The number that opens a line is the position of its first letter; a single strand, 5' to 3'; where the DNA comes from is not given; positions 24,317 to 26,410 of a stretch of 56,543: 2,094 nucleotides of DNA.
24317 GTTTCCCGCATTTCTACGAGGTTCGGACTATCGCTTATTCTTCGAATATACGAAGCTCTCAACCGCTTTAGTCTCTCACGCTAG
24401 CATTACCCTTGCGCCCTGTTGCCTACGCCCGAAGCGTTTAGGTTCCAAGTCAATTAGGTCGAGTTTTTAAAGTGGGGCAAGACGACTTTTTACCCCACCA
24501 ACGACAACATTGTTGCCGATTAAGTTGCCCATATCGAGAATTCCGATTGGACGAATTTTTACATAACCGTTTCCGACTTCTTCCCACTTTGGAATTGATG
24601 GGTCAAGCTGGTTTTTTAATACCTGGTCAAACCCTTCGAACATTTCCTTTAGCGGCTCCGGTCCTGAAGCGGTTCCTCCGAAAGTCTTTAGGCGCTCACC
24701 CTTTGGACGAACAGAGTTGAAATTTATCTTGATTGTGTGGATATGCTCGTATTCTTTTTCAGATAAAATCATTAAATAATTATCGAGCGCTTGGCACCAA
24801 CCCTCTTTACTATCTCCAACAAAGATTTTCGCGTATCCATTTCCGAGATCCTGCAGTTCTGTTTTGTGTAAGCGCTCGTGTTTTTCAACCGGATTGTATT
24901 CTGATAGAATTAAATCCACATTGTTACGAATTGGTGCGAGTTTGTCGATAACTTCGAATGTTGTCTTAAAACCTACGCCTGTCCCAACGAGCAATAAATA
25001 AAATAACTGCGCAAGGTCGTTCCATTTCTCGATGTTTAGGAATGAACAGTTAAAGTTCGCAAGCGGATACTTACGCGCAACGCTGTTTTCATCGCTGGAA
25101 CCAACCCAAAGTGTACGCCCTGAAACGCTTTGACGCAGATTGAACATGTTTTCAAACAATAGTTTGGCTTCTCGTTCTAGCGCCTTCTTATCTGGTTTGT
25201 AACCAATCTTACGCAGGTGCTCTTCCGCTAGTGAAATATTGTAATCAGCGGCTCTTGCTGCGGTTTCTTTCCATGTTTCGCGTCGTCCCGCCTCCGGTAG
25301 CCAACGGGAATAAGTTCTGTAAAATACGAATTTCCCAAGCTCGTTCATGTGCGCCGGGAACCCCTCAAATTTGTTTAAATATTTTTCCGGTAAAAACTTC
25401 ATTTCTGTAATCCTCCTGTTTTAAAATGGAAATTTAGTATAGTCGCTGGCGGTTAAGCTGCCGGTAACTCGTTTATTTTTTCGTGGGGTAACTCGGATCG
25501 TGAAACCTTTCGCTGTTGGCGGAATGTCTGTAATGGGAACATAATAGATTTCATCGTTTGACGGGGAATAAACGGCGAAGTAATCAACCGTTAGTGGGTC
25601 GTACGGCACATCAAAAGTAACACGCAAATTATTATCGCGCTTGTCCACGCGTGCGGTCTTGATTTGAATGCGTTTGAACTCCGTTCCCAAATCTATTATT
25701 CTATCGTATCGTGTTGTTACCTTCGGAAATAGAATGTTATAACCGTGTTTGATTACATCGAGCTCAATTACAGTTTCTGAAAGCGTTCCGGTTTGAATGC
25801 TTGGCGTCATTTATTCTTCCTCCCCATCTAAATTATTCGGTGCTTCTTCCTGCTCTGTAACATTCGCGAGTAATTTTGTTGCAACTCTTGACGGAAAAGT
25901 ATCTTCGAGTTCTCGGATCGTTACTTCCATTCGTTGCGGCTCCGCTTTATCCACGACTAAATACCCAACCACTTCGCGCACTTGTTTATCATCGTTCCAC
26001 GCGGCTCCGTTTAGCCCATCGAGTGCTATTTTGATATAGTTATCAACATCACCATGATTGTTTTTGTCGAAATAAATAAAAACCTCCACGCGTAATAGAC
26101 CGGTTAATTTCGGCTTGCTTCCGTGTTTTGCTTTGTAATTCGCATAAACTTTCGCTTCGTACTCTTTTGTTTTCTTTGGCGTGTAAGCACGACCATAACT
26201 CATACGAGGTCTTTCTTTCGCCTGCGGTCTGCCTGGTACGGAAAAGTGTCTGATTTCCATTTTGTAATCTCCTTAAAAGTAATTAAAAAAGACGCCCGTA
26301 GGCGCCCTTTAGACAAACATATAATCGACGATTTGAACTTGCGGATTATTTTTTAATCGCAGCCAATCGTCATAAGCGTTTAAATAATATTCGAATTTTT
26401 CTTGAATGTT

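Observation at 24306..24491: ORF-less 186-nt group I intron splitting the class II ribonucleotide reductase gene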

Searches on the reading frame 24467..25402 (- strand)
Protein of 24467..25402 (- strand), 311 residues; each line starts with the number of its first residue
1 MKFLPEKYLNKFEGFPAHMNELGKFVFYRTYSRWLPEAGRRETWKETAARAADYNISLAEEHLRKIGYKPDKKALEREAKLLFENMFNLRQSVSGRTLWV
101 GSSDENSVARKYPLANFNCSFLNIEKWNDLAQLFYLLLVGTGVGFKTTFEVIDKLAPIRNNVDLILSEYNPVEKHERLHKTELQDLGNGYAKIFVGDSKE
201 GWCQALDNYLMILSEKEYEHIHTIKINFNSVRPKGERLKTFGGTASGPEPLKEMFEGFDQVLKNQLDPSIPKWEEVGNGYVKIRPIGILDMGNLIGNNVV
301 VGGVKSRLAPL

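Call 15: find_homologous_proteins(query=window:24467-25402:-, max_evalue=0.00001)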
Query window:24467-25402:- (311 aa): 813 proteins with E <= 0.00001 among 1644 candidates; the best 120 are listed.
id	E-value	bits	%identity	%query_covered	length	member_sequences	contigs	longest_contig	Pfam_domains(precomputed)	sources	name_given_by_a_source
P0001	7.8e-127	441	62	93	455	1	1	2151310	PF17975.7,PF21995.2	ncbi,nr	ncbi:hypothetical protein NXZ84_02060 [Mechercharimyces sp. CAU 1602]|nr:hypothetical protein [Meche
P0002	9.4e-122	424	62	97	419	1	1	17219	PF17975.7,PF21995.2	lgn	-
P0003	1.6e-120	420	61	98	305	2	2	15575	PF17975.7,PF21995.2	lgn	-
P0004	2.8e-118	413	59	100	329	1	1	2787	PF17975.7,PF21995.2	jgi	jgi:ribonucleoside-triphosphate reductase (thioredoxin)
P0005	1.9e-117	410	60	98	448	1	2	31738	PF17975.7,PF21995.2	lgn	-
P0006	2.3e-117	410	60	98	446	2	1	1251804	PF17975.7,PF21995.2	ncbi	-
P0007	4.7e-117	409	59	99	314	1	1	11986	PF17975.7,PF21995.2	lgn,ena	-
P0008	3.7e-116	406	60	97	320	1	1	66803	PF17975.7,PF21995.2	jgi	jgi:ribonucleoside-triphosphate reductase (thioredoxin)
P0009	6.1e-116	405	60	97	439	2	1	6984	PF17975.7,PF21995.2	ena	-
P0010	1.1e-115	404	61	97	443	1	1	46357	PF17975.7,PF21995.2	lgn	-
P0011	2.7e-115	403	61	92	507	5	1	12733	PF02867.21,PF17975.7,PF21995.2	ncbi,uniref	ncbi:ribonucleoside-triphosphate reductase, adenosylcobalamin-dependent, partial [Paenibacillus poly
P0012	6.1e-115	402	58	98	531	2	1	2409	PF02867.21,PF17975.7,PF21995.2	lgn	-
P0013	8.4e-115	402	63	92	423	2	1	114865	PF17975.7,PF21995.2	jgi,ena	-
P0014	1.4e-114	401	59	97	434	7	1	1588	PF17975.7,PF21995.2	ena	-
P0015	4.4e-114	399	58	98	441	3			PF17975.7,PF21995.2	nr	nr:hypothetical protein [Brevibacillus agri]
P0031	2.6e-111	390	59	99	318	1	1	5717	PF17975.7,PF21995.2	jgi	jgi:ribonucleotide reductase alpha subunit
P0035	1.4e-110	388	56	100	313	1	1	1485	PF17975.7,PF21995.2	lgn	-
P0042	6.8e-110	385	56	100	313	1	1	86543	PF17975.7,PF21995.2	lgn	-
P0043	8.7e-110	385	58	95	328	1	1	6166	PF17975.7,PF21995.2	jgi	jgi:ribonucleoside-triphosphate reductase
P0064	4.4e-107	376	58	99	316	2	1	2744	PF17975.7,PF21995.2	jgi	jgi:ribonucleoside-triphosphate reductase (thioredoxin)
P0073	2.6e-106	374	56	99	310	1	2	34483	PF17975.7,PF21995.2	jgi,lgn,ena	-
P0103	1.8e-102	361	54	100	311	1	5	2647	PF17975.7,PF21995.2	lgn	-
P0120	8.7e-99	349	53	100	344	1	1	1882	PF17975.7,PF21995.2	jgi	jgi:ribonucleoside-triphosphate reductase (thioredoxin)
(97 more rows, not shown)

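Call 17: find_encoding_contigs(protein=P0042, flank=3000, max_places=3)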
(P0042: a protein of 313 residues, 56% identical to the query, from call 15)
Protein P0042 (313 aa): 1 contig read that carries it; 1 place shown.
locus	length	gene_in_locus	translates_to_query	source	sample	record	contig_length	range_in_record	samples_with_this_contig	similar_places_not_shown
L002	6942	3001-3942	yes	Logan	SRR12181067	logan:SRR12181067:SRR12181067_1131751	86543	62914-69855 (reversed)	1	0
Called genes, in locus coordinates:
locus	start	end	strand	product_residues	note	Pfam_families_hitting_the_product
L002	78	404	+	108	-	-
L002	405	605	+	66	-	-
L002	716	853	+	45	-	-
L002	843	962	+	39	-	-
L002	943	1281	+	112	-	-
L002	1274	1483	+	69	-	-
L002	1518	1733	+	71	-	-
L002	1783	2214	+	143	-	-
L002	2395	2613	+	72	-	-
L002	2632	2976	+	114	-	-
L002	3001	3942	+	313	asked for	PF17975:RNR_Alpha, PF21995:RNR-II_ins_dom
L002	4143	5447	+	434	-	PF02867:Ribonuc_red_lgC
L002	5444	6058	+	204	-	PF07453:NUMOD1 (weak)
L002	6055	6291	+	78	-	PF00462:Glutaredoxin, PF13192:Thioredoxin_3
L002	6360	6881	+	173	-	PF00692:dUTPase (weak)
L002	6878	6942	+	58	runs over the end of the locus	-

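Call 18: find_encoding_contigs(protein=P0007, flank=3000, max_places=3)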
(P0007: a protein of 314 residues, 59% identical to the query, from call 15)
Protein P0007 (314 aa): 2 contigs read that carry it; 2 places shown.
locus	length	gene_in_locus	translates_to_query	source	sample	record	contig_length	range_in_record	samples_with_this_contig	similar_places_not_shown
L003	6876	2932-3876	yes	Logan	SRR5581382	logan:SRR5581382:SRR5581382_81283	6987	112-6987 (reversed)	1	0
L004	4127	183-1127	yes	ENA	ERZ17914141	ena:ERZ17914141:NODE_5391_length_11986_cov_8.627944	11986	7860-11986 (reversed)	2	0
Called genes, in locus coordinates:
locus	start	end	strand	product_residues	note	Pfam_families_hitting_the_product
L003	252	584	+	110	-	-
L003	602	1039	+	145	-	-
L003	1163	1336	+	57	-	-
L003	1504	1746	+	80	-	-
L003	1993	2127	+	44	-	-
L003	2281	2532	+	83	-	-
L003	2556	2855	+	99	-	-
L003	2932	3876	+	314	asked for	PF17975:RNR_Alpha, PF21995:RNR-II_ins_dom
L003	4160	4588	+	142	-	-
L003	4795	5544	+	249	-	PF03161:LAGLIDADG_2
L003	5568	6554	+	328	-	-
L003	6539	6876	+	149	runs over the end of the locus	?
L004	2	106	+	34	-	?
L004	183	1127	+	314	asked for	PF17975:RNR_Alpha, PF21995:RNR-II_ins_dom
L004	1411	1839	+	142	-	-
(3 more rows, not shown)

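Call 19: find_encoding_contigs(protein=P0031, flank=3000, max_places=3)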
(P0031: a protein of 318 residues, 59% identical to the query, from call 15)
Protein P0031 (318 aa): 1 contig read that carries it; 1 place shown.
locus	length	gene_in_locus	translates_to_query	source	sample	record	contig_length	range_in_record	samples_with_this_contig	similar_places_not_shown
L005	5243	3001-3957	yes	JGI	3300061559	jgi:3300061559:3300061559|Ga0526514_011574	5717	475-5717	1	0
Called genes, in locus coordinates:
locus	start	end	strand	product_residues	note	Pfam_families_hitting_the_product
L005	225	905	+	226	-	-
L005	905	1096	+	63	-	-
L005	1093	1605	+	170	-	PF02075:RuvC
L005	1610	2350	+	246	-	PF13392:HNH_3, PF00847:AP2 (faint)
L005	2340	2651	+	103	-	-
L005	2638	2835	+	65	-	-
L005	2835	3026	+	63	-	-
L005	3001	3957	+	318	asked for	PF17975:RNR_Alpha, PF21995:RNR-II_ins_dom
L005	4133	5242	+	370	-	?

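Call 20: find_encoding_contigs(protein=P0043, flank=3000, max_places=3)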
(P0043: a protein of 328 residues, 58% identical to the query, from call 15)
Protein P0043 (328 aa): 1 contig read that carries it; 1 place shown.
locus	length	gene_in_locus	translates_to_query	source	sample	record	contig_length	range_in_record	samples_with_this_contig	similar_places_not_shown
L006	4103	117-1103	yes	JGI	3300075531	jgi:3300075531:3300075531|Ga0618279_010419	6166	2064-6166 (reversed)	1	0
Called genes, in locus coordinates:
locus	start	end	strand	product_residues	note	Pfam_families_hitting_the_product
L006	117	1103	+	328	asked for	PF17975:RNR_Alpha, PF21995:RNR-II_ins_dom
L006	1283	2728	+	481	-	PF02867:Ribonuc_red_lgC (weak)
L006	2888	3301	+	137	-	PF01844:HNH, PF14279:HNH_5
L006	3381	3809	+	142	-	PF09424:YqeY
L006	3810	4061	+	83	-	-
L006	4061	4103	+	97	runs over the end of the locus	-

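Call 36: find_encoding_contigs(protein=P0004, flank=1500, max_places=2)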
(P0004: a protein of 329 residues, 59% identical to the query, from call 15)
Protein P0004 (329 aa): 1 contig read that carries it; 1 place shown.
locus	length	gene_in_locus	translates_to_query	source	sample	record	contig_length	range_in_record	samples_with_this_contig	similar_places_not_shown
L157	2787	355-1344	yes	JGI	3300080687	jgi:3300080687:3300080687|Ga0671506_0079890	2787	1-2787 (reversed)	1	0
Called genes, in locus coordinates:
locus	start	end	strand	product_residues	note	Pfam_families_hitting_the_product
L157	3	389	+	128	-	?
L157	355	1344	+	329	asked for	PF17975:RNR_Alpha, PF21995:RNR-II_ins_dom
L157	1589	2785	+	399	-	?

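Call 37: find_encoding_contigs(protein=P0035, flank=1500, max_places=2)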
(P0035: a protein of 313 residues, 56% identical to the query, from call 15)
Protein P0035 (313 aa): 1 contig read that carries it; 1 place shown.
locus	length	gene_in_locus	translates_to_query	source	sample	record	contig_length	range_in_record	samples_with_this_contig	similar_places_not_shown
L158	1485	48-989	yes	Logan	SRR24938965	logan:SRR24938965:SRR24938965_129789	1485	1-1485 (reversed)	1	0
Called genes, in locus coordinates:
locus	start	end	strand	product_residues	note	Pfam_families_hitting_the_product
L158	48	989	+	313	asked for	PF17975:RNR_Alpha, PF21995:RNR-II_ins_dom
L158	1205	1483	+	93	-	?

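Call 38: find_encoding_contigs(protein=P0064, flank=1500, max_places=2)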
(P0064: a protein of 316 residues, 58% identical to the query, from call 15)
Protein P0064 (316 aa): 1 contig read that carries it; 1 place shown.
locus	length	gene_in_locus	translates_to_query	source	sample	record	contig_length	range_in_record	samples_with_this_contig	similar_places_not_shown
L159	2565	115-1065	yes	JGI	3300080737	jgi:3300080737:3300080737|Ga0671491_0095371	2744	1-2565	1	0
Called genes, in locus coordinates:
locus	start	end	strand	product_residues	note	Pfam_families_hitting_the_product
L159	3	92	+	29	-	?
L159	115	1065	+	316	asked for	PF17975:RNR_Alpha, PF21995:RNR-II_ins_dom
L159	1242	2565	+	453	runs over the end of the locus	PF02867:Ribonuc_red_lgC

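Call 39: find_encoding_contigs(protein=P0103, flank=1500, max_places=2)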
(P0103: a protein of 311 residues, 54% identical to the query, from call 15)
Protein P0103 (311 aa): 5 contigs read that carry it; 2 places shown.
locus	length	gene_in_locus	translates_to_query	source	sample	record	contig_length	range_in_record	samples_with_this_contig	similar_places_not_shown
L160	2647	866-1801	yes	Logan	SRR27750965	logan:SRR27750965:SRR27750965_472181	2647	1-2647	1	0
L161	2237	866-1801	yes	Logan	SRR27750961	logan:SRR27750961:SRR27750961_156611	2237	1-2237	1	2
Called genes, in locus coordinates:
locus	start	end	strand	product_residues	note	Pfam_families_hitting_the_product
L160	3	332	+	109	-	?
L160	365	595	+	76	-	-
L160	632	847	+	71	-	-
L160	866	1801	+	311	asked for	PF17975:RNR_Alpha, PF21995:RNR-II_ins_dom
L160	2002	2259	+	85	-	-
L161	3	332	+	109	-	?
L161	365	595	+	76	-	-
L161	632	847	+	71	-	-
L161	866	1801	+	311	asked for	PF17975:RNR_Alpha, PF21995:RNR-II_ins_dom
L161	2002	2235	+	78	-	?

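Call 40: find_encoding_contigs(protein=P0120, flank=1500, max_places=2)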
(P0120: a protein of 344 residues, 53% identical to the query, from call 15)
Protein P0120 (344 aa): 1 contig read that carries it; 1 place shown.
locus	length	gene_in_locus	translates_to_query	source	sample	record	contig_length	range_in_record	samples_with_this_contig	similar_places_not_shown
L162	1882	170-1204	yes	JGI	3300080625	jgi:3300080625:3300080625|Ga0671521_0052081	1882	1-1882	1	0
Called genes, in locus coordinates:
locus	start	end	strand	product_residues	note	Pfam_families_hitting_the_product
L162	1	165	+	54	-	?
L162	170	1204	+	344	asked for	PF17975:RNR_Alpha, PF21995:RNR-II_ins_dom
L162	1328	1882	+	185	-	?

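Call 58: search_protein_families(library=pfam, proteins=[L002:5444-6058:+, L006:2888-3301:+, L005:1610-2350:+], max_evalue=0.01)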
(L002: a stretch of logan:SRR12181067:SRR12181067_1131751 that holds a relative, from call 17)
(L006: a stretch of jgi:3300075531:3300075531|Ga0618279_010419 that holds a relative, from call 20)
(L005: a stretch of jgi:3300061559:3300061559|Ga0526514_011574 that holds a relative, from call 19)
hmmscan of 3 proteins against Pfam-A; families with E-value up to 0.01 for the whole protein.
L002:5444-6058:+ (204 aa): 2 families
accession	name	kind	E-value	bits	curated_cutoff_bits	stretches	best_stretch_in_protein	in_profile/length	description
PF07453.19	NUMOD1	-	1.1e-05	26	22.8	1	157-185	9-37/37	NUMOD1 domain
PF22083.2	I-HmuI_NUMOD-like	-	0.0061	16.6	27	0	157-183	5-31/46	DNA endonuclease I-HmuI-like, NUMOD-like domain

L006:2888-3301:+ (137 aa): 3 families
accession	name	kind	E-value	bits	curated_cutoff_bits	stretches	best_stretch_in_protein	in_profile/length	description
PF14279.12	HNH_5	-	1.7e-12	47.5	27.5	1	102-136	13-47/56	HNH endonuclease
PF01844.29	HNH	-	1.7e-11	44.5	21.4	1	102-135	14-47/47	HNH endonuclease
PF13395.12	HNH_4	-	0.0021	18.4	22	1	102-136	18-52/54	HNH endonuclease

L005:1610-2350:+ (246 aa): 2 families
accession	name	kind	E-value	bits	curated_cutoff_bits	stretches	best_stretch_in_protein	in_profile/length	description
PF13392.12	HNH_3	-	3.9e-08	33.2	24.8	1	62-91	17-46/46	HNH endonuclease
PF00847.26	AP2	-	5e-08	33.6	33.3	1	179-227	2-53/54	AP2 domain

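Call 61: find_encoding_contigs(protein=P0008, flank=3500, max_places=1)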
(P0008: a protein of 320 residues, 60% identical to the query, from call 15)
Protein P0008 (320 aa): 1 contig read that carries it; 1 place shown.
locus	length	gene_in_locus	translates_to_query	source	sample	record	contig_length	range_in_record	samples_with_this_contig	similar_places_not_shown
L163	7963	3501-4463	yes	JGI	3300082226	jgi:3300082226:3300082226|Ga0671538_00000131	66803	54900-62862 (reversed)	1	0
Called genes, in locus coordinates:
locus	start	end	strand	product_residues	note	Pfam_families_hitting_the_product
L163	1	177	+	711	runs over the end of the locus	PF01612:DNA_pol_A_exo1, PF00476:DNA_pol_A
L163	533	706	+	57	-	-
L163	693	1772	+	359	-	-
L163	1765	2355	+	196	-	-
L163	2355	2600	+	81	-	PF14083:PGDYG (faint)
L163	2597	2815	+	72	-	-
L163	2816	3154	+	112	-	PF11750:DUF3307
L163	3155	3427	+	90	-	-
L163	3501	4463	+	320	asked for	PF17975:RNR_Alpha, PF21995:RNR-II_ins_dom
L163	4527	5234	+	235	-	PF07460:NUMOD3 (faint)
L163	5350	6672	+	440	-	PF02867:Ribonuc_red_lgC (weak)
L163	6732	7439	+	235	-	PF02562:PhoH, PF13604:AAA_30 (weak)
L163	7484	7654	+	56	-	-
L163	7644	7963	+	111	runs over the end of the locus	-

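Call 62: find_encoding_contigs(protein=P0073, flank=3500, max_places=1)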
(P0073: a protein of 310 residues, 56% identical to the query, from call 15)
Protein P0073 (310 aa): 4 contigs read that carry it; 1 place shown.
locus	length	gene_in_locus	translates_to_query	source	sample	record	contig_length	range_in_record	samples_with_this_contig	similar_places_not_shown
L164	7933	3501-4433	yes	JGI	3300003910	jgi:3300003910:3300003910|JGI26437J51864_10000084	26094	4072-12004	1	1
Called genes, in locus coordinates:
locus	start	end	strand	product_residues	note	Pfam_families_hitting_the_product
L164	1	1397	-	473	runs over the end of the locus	-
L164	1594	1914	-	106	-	-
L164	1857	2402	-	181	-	-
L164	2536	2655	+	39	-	-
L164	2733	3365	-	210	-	-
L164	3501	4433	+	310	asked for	PF17975:RNR_Alpha, PF21995:RNR-II_ins_dom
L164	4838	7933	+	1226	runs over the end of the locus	-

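Call 93: search_protein_families(library=pfam, proteins=[L002:2632-2976:+, L163:4527-5234:+], max_evalue=0.01)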
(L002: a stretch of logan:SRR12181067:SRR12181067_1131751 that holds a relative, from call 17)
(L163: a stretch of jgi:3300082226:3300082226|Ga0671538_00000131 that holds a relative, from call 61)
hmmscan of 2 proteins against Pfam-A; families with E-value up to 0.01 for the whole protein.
L002:2632-2976:+ (114 aa): 0 families

L163:4527-5234:+ (235 aa): 1 family
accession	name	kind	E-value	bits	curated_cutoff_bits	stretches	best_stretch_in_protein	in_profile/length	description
PF07460.16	NUMOD3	-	6.3e-07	29.7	20.4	1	119-150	1-26/37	NUMOD3 motif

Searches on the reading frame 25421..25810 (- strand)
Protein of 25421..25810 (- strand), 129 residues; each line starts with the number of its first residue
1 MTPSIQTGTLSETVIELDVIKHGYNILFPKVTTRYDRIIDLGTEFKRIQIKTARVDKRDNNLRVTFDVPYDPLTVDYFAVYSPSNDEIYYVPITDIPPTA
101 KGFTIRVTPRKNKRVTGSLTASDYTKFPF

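Call 58: search_protein_families(library=pfam, proteins=[window:25421-25810:-], max_evalue=0.01)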
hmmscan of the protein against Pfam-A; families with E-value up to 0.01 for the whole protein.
window:25421-25810:- (129 aa): 1 family
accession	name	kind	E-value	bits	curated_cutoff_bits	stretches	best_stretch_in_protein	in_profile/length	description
PF11645.14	PDDEXK_5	-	3.1e-19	69.8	26.1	1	6-125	5-136/138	PD-(D/E)XK endonuclease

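Call 80: search_solved_structures(query=window:25421-25810:-, max_evalue=1, show_alignments=1)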
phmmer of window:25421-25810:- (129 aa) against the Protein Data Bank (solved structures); distinct sequences matched with E-value up to 1: 2.
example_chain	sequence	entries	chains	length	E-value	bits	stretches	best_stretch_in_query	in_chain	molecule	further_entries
4lkr_A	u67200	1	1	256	0.63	13.2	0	38-80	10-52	Purine nucleoside phosphorylase DeoD-type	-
5mrc_N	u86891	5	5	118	0.82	12.9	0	76-125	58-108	bL21m | Large ribosomal subunit protein bL21m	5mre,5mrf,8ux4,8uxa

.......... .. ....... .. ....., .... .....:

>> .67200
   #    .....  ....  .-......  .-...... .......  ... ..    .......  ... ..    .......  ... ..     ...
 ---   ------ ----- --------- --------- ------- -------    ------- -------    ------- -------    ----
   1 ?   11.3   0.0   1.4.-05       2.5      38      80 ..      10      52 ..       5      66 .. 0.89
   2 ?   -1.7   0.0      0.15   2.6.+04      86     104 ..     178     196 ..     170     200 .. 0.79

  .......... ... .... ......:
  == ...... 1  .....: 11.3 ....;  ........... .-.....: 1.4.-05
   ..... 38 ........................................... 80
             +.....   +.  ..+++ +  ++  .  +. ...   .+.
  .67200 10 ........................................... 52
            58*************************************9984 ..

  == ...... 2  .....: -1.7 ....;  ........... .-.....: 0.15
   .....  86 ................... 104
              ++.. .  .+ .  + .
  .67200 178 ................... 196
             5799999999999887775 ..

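Call 90: find_related_loci(query=window:25421-25810:-, collection=viral_contigs, flank=4000)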
Query window:25421-25810:- (129 aa) in viral_contigs; peptide patterns used: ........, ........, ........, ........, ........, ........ (x = any residue, [..] = any of these).
7 stretches matched a pattern, but none encodes a relative of the query by tblastn (E <= 1e-3).

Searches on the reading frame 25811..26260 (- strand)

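Call 58: search_protein_families(library=pfam, proteins=[window:25811-26260:-], max_evalue=0.01)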
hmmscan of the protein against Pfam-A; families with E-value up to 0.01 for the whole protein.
window:25811-26260:- (149 aa): 1 family
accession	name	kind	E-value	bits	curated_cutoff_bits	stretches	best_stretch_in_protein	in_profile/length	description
PF05866.16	RusA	-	3.4e-21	76.6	22.8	1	9-116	1-124/124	Endodeoxyribonuclease RusA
